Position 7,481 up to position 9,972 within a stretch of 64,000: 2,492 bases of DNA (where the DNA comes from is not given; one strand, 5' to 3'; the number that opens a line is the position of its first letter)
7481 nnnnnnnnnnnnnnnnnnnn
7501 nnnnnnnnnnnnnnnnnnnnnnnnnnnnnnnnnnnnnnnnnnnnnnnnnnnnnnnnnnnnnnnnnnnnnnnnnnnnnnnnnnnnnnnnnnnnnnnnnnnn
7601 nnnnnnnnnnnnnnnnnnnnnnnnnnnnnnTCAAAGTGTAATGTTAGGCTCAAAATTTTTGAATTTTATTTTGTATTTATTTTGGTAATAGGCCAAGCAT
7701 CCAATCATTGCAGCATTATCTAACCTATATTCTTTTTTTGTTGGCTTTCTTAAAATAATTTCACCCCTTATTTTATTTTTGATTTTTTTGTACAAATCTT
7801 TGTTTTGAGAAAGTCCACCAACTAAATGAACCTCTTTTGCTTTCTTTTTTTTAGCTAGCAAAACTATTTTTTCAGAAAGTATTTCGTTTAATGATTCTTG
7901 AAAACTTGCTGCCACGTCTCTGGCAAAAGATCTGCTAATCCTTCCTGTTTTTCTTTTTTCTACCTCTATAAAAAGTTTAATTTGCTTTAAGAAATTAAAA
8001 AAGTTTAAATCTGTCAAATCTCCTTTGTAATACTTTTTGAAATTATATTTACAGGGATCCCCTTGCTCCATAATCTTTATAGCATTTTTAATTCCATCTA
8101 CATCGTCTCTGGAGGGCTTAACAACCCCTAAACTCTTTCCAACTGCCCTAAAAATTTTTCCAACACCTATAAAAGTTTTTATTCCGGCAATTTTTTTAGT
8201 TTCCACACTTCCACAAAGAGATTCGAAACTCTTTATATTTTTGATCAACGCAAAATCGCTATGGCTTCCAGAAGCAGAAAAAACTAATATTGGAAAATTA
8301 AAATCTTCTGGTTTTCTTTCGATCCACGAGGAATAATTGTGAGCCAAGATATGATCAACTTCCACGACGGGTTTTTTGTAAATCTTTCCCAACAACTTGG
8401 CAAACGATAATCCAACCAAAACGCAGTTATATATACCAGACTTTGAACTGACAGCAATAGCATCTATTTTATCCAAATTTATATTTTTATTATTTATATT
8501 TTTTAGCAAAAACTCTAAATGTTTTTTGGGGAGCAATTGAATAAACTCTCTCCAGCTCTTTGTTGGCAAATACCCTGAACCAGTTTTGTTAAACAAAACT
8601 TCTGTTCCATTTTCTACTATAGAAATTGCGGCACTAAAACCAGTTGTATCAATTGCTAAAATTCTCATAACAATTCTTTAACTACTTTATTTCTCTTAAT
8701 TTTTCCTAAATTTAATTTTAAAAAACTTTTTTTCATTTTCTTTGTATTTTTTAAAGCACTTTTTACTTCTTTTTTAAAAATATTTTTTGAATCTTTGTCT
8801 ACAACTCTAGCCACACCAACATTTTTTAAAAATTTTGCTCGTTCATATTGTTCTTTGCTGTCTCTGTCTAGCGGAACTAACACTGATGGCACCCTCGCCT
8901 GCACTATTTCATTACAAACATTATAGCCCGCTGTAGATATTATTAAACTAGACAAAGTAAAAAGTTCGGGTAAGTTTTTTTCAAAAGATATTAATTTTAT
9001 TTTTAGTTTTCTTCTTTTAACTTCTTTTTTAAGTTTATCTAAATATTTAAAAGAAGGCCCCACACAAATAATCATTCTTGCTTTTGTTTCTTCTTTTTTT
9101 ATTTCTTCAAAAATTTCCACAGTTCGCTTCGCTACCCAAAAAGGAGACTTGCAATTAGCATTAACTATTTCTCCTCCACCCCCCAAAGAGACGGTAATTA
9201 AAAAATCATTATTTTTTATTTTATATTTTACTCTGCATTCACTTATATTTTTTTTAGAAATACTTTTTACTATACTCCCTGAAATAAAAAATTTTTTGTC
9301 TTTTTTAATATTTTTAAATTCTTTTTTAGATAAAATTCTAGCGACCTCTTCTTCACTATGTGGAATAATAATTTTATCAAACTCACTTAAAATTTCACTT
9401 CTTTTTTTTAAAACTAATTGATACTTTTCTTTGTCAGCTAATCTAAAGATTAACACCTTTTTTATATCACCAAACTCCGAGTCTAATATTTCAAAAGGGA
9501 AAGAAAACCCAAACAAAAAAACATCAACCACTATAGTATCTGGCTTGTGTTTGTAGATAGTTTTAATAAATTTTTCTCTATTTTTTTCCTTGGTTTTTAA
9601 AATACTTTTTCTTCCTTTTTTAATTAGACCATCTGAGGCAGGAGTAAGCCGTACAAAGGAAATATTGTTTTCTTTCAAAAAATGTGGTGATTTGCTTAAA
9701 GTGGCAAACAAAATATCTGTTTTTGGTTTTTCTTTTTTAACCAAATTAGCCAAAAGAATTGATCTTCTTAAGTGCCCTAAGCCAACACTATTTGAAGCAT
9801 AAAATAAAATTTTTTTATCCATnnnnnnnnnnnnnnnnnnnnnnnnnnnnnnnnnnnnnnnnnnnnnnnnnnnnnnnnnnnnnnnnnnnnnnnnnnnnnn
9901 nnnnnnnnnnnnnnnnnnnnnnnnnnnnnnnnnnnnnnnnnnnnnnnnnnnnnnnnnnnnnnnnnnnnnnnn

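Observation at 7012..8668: YrdC-like plus Kae1/TsaD-like pair embedded in the RiPP operon: split carbamoyltransferase/adenylyltransferase candidate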

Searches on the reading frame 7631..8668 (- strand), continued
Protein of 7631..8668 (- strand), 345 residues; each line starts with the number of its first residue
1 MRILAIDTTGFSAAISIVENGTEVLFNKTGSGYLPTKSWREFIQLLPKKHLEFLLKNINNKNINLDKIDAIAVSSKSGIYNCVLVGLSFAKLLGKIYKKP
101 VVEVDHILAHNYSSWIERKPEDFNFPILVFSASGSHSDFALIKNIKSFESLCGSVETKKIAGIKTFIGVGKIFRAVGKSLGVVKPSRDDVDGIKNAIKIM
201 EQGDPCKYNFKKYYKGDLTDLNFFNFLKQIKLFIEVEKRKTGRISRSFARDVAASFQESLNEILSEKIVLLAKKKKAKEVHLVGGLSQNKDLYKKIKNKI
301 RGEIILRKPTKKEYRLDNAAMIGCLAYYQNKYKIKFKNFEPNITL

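Call 51: find_encoding_contigs(protein=P0069, flank=8000, max_places=2)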
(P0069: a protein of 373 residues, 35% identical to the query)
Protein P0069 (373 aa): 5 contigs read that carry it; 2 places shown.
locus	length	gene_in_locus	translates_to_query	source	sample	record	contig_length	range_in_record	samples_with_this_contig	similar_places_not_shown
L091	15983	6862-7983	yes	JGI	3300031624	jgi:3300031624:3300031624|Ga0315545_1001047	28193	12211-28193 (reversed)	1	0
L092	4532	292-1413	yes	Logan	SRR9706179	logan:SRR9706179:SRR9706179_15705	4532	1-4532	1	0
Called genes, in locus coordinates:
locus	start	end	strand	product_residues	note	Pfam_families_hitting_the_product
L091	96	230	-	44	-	-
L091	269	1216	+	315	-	-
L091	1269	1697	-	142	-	-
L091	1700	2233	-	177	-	-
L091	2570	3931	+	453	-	PF04055:Radical_SAM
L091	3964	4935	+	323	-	PF04055:Radical_SAM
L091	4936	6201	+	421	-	PF00464:SHMT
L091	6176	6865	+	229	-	PF01300:Sua5_yciO_yrdC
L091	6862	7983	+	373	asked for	PF02543:Carbam_trans_N (faint), PF00814:TsaD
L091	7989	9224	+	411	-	PF02655:ATP-grasp_3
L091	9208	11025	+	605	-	PF04055:Radical_SAM, PF13353:Fer4_12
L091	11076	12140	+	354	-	PF13439:Glyco_transf_4 (weak), PF00534:Glycos_transf_1, PF13692:Glyco_trans_1_4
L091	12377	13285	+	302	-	PF04055:Radical_SAM, PF13186:SPASM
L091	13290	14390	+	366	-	PF04055:Radical_SAM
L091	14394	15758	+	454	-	PF04055:Radical_SAM (weak)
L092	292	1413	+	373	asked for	PF02543:Carbam_trans_N (faint), PF00814:TsaD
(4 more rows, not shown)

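Call 52: find_encoding_contigs(protein=P0070, flank=8000, max_places=2)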
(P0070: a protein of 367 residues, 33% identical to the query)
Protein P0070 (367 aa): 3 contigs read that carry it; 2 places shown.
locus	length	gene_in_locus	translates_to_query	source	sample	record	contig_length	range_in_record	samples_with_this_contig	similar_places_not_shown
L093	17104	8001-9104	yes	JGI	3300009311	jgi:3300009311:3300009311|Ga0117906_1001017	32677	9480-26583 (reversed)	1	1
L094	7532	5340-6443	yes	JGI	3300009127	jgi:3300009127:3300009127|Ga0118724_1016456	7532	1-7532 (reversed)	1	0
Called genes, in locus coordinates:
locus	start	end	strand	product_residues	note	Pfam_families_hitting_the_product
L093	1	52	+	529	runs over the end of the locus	PF04055:Radical_SAM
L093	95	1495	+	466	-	PF04055:Radical_SAM, PF13353:Fer4_12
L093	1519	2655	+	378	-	PF04055:Radical_SAM, PF13186:SPASM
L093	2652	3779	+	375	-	PF00248:Aldo_ket_red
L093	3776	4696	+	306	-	PF04055:Radical_SAM, PF13186:SPASM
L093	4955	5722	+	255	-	-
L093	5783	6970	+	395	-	PF00535:Glycos_transf_2, PF10111:Glyco_tranf_2_2, PF13641:Glyco_tranf_2_3 (faint), PF02709:Glyco_transf_7C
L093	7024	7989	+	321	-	PF04055:Radical_SAM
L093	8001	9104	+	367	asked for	PF00814:TsaD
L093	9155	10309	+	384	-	PF04101:Glyco_tran_28_C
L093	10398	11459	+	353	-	PF00814:TsaD, PF22521:HypF_C_2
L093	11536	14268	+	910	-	PF04055:Radical_SAM, PF13353:Fer4_12 (faint), PF04055:Radical_SAM, PF13186:SPASM, PF01408:GFO_IDH_MocA, PF02894:GFO_IDH_MocA_C, PF22725:GFO_IDH_MocA_C3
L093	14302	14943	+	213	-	PF01300:Sua5_yciO_yrdC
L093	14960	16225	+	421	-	-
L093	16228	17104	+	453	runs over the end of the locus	PF04055:Radical_SAM, PF13353:Fer4_12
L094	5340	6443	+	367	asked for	PF00814:TsaD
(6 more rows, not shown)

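Call 55: fold_search(model_id=the predicted structure, library=pdb)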
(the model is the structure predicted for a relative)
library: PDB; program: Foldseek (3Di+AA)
matches with E <= 10: 1078; with E <= 0.001: 460
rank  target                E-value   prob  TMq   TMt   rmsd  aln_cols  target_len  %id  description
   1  6n9a_D                1.6e-21  1.00  0.76  0.79   4.5       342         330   26  Crystal Structure of Thermotoga maritima threonylcarbamoyladenosine biosynthesis complex TsaB2D2E2 bound to ATP and ca (released 2019-05-22)
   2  6s84_A                4.6e-20  1.00  0.71  0.80   4.3       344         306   26  TsaBDE complex from Thermotoga maritima (released 2019-07-17)
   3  4wq5_B                4.8e-20  1.00  0.76  0.78   4.3       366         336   20  YgjD(V85E)-YeaZ heterodimer in complex with ATP (released 2015-01-28)
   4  8iey_A                8.1e-20  1.00  0.76  0.79   4.2       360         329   26  Aquifex aeolicus TsaD-TsaB (released 2024-03-20)
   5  6s84_D                1.1e-19  1.00  0.74  0.82   3.1       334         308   25  TsaBDE complex from Thermotoga maritima (released 2019-07-17)
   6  4ydu_B                1.1e-19  1.00  0.77  0.78   4.5       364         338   21  Crystal structure of E. coli YgjD-YeaZ heterodimer in complex with ADP (released 2015-03-04)
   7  4ydu_A                1.5e-19  1.00  0.76  0.78   4.5       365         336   22  Crystal structure of E. coli YgjD-YeaZ heterodimer in complex with ADP (released 2015-03-04)
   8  6nak_B                1.5e-19  1.00  0.71  0.74   5.4       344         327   26  BACTERIAL PROTEIN COMPLEX TM BDE complex (released 2023-04-26)
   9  8ifx_A                2.2e-19  1.00  0.72  0.75   5.4       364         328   25  Aquifex aeolicus TsaD-TsaB in complex with ADP (released 2024-03-20)
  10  3zet_B                4.5e-19  1.00  0.74  0.75   3.9       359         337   21  Structure of a Salmonella typhimurium YgjD-YeaZ heterodimer. (released 2013-03-20)
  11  6z81_B                6.4e-19  1.00  0.75  0.76   4.6       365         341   20  TsaBD bound to the inhibitor (released 2021-02-10)
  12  4wq5_A                8.1e-19  1.00  0.77  0.80   3.1       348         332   22  YgjD(V85E)-YeaZ heterodimer in complex with ATP (released 2015-01-28)
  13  8unk_K                9.1e-19  1.00  0.75  0.81   3.1       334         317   22  Structure of the KEOPS complex (Cgi121/Bud32/Kae1/Pcc1) (released 2024-12-18)
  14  2ivn                  9.1e-19  1.00  0.74  0.79   4.5       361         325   22  Structure of UP1 protein (released 2007-07-31)
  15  6z81_A                1.1e-18  1.00  0.75  0.76   4.6       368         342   21  TsaBD bound to the inhibitor (released 2021-02-10)
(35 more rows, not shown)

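Call 72: find_encoding_contigs(protein=P0057, flank=10000, max_places=1)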
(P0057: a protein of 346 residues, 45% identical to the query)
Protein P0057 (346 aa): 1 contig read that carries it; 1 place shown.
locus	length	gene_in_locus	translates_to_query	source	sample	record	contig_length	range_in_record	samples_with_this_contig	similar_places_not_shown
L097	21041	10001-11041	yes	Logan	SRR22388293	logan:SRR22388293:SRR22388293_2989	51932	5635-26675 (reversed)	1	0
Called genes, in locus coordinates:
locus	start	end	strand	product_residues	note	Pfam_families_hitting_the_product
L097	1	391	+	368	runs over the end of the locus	PF04055:Radical_SAM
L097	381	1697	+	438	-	PF13186:SPASM, PF04055:Radical_SAM (weak)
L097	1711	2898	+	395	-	PF13186:SPASM (weak), PF04055:Radical_SAM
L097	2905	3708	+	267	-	PF00685:Sulfotransfer_1 (faint), PF13469:Sulfotransfer_3 (weak)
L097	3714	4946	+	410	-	PF13186:SPASM (faint), PF04055:Radical_SAM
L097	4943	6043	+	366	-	PF04055:Radical_SAM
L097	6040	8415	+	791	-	PF13186:SPASM, PF04055:Radical_SAM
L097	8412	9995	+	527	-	PF00535:Glycos_transf_2, PF10111:Glyco_tranf_2_2, PF13641:Glyco_tranf_2_3, PF00535:Glycos_transf_2 (weak)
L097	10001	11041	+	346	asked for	PF00814:TsaD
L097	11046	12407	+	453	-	PF04055:Radical_SAM, PF13353:Fer4_12 (weak)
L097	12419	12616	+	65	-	-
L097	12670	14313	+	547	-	PF04055:Radical_SAM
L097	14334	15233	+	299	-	PF04055:Radical_SAM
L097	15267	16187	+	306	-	PF04055:Radical_SAM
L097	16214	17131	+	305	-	PF04055:Radical_SAM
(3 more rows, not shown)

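Call 73: find_encoding_contigs(protein=P0062, flank=10000, max_places=1)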
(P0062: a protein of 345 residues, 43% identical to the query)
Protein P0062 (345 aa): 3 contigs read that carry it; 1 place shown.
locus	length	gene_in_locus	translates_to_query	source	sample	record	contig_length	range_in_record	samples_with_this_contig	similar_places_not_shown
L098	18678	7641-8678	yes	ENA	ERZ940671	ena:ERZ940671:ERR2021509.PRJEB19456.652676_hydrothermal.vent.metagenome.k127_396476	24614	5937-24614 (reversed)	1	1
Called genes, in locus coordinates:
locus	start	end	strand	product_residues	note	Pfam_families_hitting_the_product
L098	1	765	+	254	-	?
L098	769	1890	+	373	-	PF04055:Radical_SAM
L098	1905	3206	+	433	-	PF13186:SPASM (weak), PF04055:Radical_SAM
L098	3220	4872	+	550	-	PF13231:PMT_2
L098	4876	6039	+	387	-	PF04101:Glyco_tran_28_C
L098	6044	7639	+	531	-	PF04055:Radical_SAM, PF13641:Glyco_tranf_2_3 (weak), PF00535:Glycos_transf_2, PF10111:Glyco_tranf_2_2 (weak)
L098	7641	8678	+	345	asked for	PF00814:TsaD, PF22521:HypF_C_2 (weak)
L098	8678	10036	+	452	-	PF04055:Radical_SAM, PF13353:Fer4_12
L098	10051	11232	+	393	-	-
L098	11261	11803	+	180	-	-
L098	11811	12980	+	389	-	-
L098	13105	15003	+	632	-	PF01411:tRNA-synt_2c, PF07973:tRNA_SAD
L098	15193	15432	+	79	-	PF01176:eIF-1a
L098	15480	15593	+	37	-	PF00444:Ribosomal_L36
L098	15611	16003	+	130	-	PF00416:Ribosomal_S13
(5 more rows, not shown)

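Call 74: search_protein_families(library=padloc, proteins=[window:7631-8668:-], max_evalue=0.001)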
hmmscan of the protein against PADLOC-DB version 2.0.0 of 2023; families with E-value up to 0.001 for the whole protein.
window:7631-8668:- (345 aa): 0 families

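Call 75: search_protein_families(library=pfam, proteins=[L001:18062-19240:+, L001:16204-17154:+, L001:17157-18062:+, L012:7914-10004:+, L007:11264-12400:+, L005:9027-10004:+], max_evalue=0.001)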
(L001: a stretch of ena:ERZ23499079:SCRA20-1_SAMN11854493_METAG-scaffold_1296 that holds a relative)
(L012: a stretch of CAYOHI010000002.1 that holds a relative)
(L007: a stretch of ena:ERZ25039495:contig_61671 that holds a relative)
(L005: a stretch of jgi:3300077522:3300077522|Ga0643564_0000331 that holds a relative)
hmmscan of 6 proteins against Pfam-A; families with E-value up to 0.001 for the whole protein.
L001:18062-19240:+ (392 aa): 1 family
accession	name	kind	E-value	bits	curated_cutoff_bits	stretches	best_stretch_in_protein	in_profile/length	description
PF01478.23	Peptidase_A24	-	9.9e-06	26.4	26.5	1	11-141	3-102/104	Type IV leader peptidase family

L001:16204-17154:+ (316 aa): 2 families
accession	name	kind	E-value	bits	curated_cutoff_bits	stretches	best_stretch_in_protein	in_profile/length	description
PF04055.27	Radical_SAM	-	1.2e-21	78.1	29.5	1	15-161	1-152/166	Radical SAM superfamily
PF13353.11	Fer4_12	-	0.00084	20.1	22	0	20-120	14-116/137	4Fe-4S single cluster domain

L001:17157-18062:+ (301 aa): 1 family
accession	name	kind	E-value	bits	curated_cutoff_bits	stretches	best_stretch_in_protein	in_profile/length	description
PF04055.27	Radical_SAM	-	3e-16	60.5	29.5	1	5-139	3-139/166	Radical SAM superfamily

L012:7914-10004:+ (696 aa): 6 families
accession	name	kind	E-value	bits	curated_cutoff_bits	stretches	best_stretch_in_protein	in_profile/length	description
PF00535.33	Glycos_transf_2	-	2.1e-24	86.8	23.3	1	416-556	1-125/168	Glycosyl transferase family 2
PF04101.22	Glyco_tran_28_C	-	1e-16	61.8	22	1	227-368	11-160/166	Glycosyltransferase family 28 C-terminal domain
PF10111.15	Glyco_tranf_2_2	-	1.6e-09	38.1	27.3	1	416-632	1-201/276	Glycosyltransferase like family 2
PF02709.20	Glyco_transf_7C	-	1.6e-09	37.7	23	1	588-637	13-62/78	N-terminal domain of galactosyltransferase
PF13641.12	Glyco_tranf_2_3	-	2.2e-05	25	27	1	413-634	1-198/230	Glycosyltransferase like family 2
PF13528.12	Glyco_trans_1_3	-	4.6e-05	23.2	25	0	5-98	3-104/322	Glycosyl transferase family 1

L007:11264-12400:+ (378 aa): 1 family
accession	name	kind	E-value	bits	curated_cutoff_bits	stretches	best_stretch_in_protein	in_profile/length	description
PF01478.23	Peptidase_A24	-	0.00057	20.7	26.5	1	14-132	3-89/104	Type IV leader peptidase family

L005:9027-10004:+ (325 aa): 5 families
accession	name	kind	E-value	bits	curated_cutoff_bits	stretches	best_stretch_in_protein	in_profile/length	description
PF00535.33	Glycos_transf_2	-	2.8e-23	83.1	23.3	1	56-199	1-128/168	Glycosyl transferase family 2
PF10111.15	Glyco_tranf_2_2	-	8.7e-11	42.3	27.3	1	56-263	1-200/276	Glycosyltransferase like family 2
PF13641.12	Glyco_tranf_2_3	-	1.1e-05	26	27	1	54-173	2-110/230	Glycosyltransferase like family 2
PF02709.20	Glyco_transf_7C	-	2.6e-05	24.2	23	1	223-263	15-56/78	N-terminal domain of galactosyltransferase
PF13896.12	Glyco_transf_49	-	0.00012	21.9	27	1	95-176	77-157/329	Glycosyl-transferase for dystroglycan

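Call 77: find_related_loci(query=A1, collection=metagenome_contigs, flank=10000)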
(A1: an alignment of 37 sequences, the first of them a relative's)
Query A1 (345 aa) in metagenome_contigs; peptide patterns used: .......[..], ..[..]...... (x = any residue, [..] = any of these).
600 stretches matched a pattern (row limit reached: there are more); 464 encode a relative of the query (tblastn E <= 1e-3); the best 80 are kept; 80 distinct loci.
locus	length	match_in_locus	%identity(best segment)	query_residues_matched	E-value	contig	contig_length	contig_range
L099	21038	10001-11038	57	1-344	1e-122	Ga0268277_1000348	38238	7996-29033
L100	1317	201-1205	56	1-344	7e-130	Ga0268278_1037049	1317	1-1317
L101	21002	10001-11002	54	1-344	5e-118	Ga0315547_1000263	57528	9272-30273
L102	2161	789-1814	55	1-344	8e-123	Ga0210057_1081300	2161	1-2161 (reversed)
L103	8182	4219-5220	54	1-344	4e-116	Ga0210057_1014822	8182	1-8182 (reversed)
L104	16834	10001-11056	53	1-344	1e-117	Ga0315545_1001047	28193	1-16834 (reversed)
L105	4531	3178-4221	55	1-344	3e-110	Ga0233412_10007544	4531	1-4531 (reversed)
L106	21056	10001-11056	52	1-344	1e-109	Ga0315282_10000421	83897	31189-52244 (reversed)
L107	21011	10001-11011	55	1-344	7e-108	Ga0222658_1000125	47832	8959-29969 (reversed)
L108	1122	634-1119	58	1-158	3e-61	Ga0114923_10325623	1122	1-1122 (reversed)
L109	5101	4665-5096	60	1-146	3e-54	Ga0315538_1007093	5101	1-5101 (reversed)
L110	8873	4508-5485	29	1-340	2e-38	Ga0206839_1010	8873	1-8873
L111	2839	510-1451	30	1-329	1e-37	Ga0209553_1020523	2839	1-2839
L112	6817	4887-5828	29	1-329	2e-35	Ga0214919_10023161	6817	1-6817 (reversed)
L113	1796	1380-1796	48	3-139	2e-34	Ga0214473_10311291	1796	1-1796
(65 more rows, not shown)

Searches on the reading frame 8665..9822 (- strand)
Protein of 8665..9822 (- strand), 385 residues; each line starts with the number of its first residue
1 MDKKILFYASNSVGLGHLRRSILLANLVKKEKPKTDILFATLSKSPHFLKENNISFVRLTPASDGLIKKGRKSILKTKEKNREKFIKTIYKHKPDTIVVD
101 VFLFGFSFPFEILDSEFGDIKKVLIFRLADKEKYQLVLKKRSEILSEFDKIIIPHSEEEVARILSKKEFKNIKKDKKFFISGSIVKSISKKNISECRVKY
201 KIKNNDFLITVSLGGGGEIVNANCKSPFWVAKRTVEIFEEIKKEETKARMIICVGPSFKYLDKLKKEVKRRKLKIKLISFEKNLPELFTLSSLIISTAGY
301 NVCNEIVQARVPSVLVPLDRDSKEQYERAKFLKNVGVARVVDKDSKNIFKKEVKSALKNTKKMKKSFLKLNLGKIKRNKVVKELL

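Call 4: search_protein_families(library=pfam, proteins=[window:8665-9822:-], max_evalue=0.01)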
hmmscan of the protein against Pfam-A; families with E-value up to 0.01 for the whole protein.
window:8665-9822:- (385 aa): 2 families
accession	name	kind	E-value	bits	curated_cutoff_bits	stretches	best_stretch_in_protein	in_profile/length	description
PF04101.22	Glyco_tran_28_C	-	2.9e-15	57.1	22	1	240-365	20-145/166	Glycosyltransferase family 28 C-terminal domain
PF13528.12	Glyco_trans_1_3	-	0.00025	20.7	25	1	262-357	227-318/322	Glycosyl transferase family 1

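Call 5: search_protein_families(library=ncbifam, proteins=[window:8665-9822:-], max_evalue=0.01)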
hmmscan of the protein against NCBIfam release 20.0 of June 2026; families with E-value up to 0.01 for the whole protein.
window:8665-9822:- (385 aa): 6 families
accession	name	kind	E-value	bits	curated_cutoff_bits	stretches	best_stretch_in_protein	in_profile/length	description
TIGR01133.1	murG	equivalog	1.6e-14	53.7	250.25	1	184-377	158-342/353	undecaprenyldiphospho-muramoylpentapeptide beta-N-acetylglucosaminyltransferase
TIGR03590.1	PseG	equivalog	5.1e-14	52.5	153.55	2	9-102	9-90/280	UDP-2,4-diacetamido-2,4,6-trideoxy-beta-L-altropyranose hydrolase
NF010135.0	PRK13609.1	equivalog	1.2e-06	27.7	500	1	236-379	220-356/388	diglucosyl diacylglycerol synthase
NF009102.0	PRK12446.1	equivalog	4.3e-06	25.9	339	1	168-374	147-339/352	undecaprenyldiphospho-muramoylpentapeptide beta-N-acetylglucosaminyltransferase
TIGR01426.2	MGT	subfamily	0.00032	19.8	260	1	289-345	291-344/393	macrolide family glycosyltransferase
NF041548.1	PssE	equivalog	0.0048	16.9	120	1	272-358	40-125/146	PssE/Cps14G family polysaccharide biosynthesis glycosyltransferase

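Call 74: search_protein_families(library=padloc, proteins=[window:8665-9822:-], max_evalue=0.001)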
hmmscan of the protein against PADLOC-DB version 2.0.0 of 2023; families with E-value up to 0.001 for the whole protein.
window:8665-9822:- (385 aa): 0 families
